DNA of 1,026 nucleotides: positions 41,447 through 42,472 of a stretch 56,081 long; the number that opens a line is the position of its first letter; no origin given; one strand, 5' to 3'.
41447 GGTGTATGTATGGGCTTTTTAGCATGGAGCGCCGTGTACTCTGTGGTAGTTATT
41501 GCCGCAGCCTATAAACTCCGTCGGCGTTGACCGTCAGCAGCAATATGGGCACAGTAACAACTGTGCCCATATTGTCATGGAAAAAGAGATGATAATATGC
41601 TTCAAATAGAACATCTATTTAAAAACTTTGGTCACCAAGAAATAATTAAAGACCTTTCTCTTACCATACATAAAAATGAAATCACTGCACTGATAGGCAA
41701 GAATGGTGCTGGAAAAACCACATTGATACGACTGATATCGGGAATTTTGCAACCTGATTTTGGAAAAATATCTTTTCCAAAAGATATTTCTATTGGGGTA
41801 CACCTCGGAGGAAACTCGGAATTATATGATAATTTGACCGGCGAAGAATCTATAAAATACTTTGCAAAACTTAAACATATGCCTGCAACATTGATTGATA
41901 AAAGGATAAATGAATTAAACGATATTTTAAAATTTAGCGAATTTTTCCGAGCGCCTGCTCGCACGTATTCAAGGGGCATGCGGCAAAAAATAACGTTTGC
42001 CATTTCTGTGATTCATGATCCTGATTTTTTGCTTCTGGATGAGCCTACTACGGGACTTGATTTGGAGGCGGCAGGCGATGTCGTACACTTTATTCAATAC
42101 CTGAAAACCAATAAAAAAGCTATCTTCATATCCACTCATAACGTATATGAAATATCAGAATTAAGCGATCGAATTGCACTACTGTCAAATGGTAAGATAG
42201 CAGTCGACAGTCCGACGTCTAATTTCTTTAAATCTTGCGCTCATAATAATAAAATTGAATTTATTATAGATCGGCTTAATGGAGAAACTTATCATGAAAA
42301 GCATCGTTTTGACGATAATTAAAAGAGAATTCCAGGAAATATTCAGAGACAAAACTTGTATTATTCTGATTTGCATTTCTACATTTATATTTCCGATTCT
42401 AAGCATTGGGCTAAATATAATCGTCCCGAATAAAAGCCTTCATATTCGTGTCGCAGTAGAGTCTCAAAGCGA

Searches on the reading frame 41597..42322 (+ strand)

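Call 15: search_protein_families(library=pfam, proteins=[window:41597-42322:+], max_evalue=0.1)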
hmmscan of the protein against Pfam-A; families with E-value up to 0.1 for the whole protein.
window:41597-42322:+ (241 aa): 14 families
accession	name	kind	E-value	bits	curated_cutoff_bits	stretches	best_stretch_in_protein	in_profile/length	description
PF00005.33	ABC_tran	-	1.5e-22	81.1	25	1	18-152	2-137/137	ABC transporter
PF13304.12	AAA_21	-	1.8e-16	61.5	27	2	119-186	233-303/304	AAA domain, putative AbiEii toxin, Type IV TA system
PF13175.12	AAA_15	-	7e-07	29.6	32.1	1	18-54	15-50/374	AAA ATPase domain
PF02463.25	SMC_N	-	1.3e-06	28.4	40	1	8-47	10-44/220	RecF/RecN/SMC N terminal domain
PF13166.12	AAA_13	-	1.1e-05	24.8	36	1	141-220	526-602/713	AAA domain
PF03193.22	RsgA_GTPase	-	0.00018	21.8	30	1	12-78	92-155/174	RsgA GTPase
PF13555.12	AAA_29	-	0.00021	21.4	27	1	21-54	16-49/61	P-loop containing region of AAA domain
PF13476.12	AAA_23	-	0.00029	22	27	1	8-61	7-53/201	AAA domain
PF02367.23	TsaE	-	0.0048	17.3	26.6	1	14-49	8-43/128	Threonylcarbamoyl adenosine biosynthesis protein TsaE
PF04310.18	MukB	-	0.0058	16.8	23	1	27-68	26-67/226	MukB N-terminal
PF13401.12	AAA_22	-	0.014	16.1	27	1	27-62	5-33/130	AAA domain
PF00004.35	AAA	-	0.021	15.7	21.2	1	32-64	3-35/131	ATPase family associated with various cellular activities (AAA)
PF25201.1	nSTAND6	-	0.021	15.3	27.7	1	11-48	2-39/148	Novel STAND NTPase 6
PF20720.3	nSTAND3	-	0.059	13.5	27.2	0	20-47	10-37/155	Novel STAND NTPase 3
